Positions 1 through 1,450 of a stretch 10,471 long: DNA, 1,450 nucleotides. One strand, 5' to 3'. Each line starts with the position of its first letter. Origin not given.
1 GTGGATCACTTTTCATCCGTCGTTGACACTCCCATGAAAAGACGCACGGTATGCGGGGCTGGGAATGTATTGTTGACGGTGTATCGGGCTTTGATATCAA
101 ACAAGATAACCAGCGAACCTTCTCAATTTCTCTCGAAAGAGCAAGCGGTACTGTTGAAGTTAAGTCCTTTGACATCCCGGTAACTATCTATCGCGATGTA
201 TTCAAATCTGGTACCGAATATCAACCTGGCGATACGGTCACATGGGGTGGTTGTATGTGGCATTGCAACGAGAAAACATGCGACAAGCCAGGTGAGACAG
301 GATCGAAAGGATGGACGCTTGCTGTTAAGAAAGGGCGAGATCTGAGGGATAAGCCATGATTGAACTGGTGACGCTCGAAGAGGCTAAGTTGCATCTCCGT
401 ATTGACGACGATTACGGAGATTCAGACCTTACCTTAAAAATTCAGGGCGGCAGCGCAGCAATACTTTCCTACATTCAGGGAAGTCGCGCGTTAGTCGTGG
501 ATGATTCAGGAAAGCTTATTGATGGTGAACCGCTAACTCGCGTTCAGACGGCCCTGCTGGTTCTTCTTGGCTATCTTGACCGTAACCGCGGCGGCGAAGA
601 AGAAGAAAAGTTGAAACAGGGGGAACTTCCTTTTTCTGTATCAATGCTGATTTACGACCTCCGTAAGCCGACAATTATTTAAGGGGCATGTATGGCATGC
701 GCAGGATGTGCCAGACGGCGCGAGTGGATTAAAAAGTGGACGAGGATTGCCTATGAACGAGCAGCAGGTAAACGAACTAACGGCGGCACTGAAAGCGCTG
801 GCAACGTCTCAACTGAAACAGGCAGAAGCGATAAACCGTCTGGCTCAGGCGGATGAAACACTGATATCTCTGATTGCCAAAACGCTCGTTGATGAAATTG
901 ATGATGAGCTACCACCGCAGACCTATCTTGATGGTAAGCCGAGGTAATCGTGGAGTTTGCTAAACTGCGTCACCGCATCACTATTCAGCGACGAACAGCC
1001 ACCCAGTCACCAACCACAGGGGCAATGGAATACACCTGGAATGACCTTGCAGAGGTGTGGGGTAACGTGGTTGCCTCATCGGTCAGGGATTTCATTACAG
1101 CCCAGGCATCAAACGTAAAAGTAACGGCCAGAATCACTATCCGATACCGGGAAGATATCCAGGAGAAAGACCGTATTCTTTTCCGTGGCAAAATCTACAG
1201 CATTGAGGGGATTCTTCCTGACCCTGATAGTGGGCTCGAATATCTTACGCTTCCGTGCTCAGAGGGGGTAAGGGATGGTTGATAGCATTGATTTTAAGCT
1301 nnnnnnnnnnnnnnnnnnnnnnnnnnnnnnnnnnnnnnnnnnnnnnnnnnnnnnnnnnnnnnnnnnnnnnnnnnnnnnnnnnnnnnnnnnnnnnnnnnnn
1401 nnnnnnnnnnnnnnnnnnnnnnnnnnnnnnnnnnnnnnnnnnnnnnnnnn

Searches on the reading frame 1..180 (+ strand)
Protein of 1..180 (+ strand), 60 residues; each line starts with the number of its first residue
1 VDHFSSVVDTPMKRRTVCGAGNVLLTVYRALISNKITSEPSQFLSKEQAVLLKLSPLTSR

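Call 3: search_protein_families(library=pfam, proteins=[window:1-180:+], max_evalue=1)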
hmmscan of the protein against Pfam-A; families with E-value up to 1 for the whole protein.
window:1-180:+ (60 aa): 0 families

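Call 4: search_protein_families(library=phrogs, proteins=[window:1-180:+], max_evalue=1)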
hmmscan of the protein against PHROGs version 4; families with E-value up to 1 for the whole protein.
window:1-180:+ (60 aa): 0 families

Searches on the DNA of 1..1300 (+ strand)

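Call 5: search_dna_similar(query=window:1-1300:+, collection=phages, mode=near)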
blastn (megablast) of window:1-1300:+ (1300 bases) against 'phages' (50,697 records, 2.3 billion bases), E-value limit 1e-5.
No match.

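Call 6: search_dna_similar(query=window:1-1300:+, collection=ecoli_genomes, mode=near)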
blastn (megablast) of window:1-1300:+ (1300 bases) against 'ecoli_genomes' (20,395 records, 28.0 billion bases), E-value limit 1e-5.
Records with a match: 11; places in all: 11; records where one place covers at least 80% of the query: 4.
Genomes with a match: 11 of 5426; with a place that covers at least 80% of the query: 4. Places per genome that has any: lowest 1, median 1, highest 1. On chromosomes: 10 places; on plasmids: 1.
Best place of each record, by identity: 95-99% 2; 90-95% 9.
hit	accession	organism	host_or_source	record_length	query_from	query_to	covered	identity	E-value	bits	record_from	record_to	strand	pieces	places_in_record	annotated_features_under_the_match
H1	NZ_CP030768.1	Escherichia coli strain 2017C-4173W12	missing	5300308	31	1300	98%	94.6%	0e+0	1964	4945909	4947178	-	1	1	phage head closure protein | head-tail connector protein | hypothetical protein | phage gp6-like head-tail connector protein | HK97-gp10 family putative phage morphogenesis protein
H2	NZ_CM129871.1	Escherichia coli strain PCP07014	seawater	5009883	31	1300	98%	93.7%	0e+0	1903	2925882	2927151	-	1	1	phage head closure protein | hypothetical protein (x2) | head-tail connector protein | HK97-gp10 family putative phage morphogenesis protein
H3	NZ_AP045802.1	Escherichia coli strain 23CRST032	Homo sapiens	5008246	31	1300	98%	93.7%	0e+0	1903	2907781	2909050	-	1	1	phage head closure protein | hypothetical protein (x2) | head-tail connector protein | HK97-gp10 family putative phage morphogenesis protein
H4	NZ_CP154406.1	Escherichia coli strain TST3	pig carcass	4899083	31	1300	98%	92.3%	0e+0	1803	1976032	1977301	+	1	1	phage head closure protein | phage gp6-like head-tail connector protein | head-tail connector protein | hypothetical protein | HK97-gp10 family putative phage morphogenesis protein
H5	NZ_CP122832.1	Escherichia coli strain ETEC1730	Sus scrofa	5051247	1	46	4%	91.5%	7e-6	62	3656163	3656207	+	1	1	IS4 family transposase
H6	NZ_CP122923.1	Escherichia coli strain ETEC1703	Sus scrofa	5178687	1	46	4%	91.5%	7e-6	62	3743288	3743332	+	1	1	IS4 family transposase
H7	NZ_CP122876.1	Escherichia coli strain ETEC1717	Sus scrofa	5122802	1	46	4%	91.5%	7e-6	62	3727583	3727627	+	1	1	IS4 family transposase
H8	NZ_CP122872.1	Escherichia coli strain ETEC1718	Sus scrofa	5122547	1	46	4%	91.5%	7e-6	62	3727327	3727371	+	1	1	IS4 family transposase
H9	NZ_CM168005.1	Escherichia coli strain PEC422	Sus scrofa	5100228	1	46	4%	91.5%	7e-6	62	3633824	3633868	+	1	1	IS4 family transposase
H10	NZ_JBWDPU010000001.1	Escherichia coli strain HCP5S3_I4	Sus scrofa domesticus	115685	1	39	3%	97.5%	2e-7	68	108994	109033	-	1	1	hypothetical protein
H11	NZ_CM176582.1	Escherichia coli strain cS100a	Homo sapiens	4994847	1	39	3%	95.0%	7e-6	62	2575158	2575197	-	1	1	none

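Call 8: get_annotated_region(hit=H1, flank=6000)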
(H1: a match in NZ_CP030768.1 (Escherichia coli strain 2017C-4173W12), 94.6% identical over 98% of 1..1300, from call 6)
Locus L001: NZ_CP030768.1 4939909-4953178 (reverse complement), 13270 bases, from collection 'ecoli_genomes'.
description: Escherichia coli strain 2017C-4173W12 chromosome, complete genome
organism: Escherichia coli strain 2017C-4173W12 (NCBI taxid 562)
replicon: chromosome; assembly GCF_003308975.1
host: missing; source: missing; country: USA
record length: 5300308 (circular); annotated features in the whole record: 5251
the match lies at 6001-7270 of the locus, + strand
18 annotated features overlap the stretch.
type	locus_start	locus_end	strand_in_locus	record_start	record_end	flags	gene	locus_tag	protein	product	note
CDS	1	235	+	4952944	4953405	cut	-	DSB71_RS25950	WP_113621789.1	terminase small subunit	-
CDS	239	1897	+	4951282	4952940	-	-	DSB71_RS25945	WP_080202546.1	terminase large subunit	-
CDS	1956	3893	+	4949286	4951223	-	-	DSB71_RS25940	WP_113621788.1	phage major capsid protein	-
CDS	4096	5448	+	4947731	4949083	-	-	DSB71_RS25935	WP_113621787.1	phage portal protein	-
CDS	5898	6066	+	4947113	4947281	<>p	-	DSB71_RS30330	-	phage gp6-like head-tail connector protein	incomplete; partial in the middle of a contig; missing N-terminus and C-terminus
CDS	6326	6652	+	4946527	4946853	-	-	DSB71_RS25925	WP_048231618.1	head-tail connector protein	-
CDS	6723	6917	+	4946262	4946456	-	-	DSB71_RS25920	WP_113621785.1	hypothetical protein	-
CDS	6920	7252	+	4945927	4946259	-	-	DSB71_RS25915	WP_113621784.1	phage head closure protein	-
CDS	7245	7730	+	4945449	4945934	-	-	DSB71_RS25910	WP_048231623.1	HK97-gp10 family putative phage morphogenesis protein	-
CDS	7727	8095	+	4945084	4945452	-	gp17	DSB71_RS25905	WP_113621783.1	tail completion protein gp17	-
CDS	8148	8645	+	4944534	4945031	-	-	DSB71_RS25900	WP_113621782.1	phage tail tube protein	-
CDS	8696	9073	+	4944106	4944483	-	-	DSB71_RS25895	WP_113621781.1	phage tail assembly chaperone family protein, TAC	-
CDS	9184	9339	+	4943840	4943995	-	-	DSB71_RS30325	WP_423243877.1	phage tail assembly protein T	-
CDS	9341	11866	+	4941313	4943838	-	-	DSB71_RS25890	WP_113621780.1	phage tail tape measure protein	-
CDS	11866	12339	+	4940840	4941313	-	-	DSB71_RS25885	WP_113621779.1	hypothetical protein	-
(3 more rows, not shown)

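Call 9: get_annotated_region(hit=H5, flank=2500)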
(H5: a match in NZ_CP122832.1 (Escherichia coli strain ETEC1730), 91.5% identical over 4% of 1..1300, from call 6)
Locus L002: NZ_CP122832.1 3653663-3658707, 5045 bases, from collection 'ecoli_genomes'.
description: Escherichia coli strain ETEC1730 chromosome, complete genome
organism: Escherichia coli strain ETEC1730 (NCBI taxid 562)
replicon: chromosome; assembly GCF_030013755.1
host: Sus scrofa; source: feces; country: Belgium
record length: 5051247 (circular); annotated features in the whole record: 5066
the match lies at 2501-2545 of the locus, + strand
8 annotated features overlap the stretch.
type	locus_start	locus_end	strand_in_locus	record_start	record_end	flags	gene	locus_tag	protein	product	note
CDS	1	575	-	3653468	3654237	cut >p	-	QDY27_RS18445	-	IS4-like element IS421 family transposase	frameshifted; incomplete; partial in the middle of a contig; missing N-terminus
CDS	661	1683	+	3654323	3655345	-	istA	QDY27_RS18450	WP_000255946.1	IS21-like element IS100 family transposase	-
CDS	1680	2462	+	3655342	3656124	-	istB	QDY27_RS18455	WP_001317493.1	IS21-like element IS100kyp family helper ATPase IstB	-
CDS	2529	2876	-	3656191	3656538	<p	-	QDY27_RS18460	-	IS4 family transposase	incomplete; partial in the middle of a contig; missing C-terminus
CDS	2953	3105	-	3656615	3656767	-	hokE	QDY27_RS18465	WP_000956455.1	type I toxin-antitoxin system toxin HokE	-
CDS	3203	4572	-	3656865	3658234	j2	-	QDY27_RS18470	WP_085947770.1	IS3-like element IS150 family transposase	programmed frameshift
CDS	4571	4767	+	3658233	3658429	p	-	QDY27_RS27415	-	hypothetical protein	frameshifted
CDS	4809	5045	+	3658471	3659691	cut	-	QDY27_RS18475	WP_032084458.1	ISL3-like element ISKox3 family transposase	-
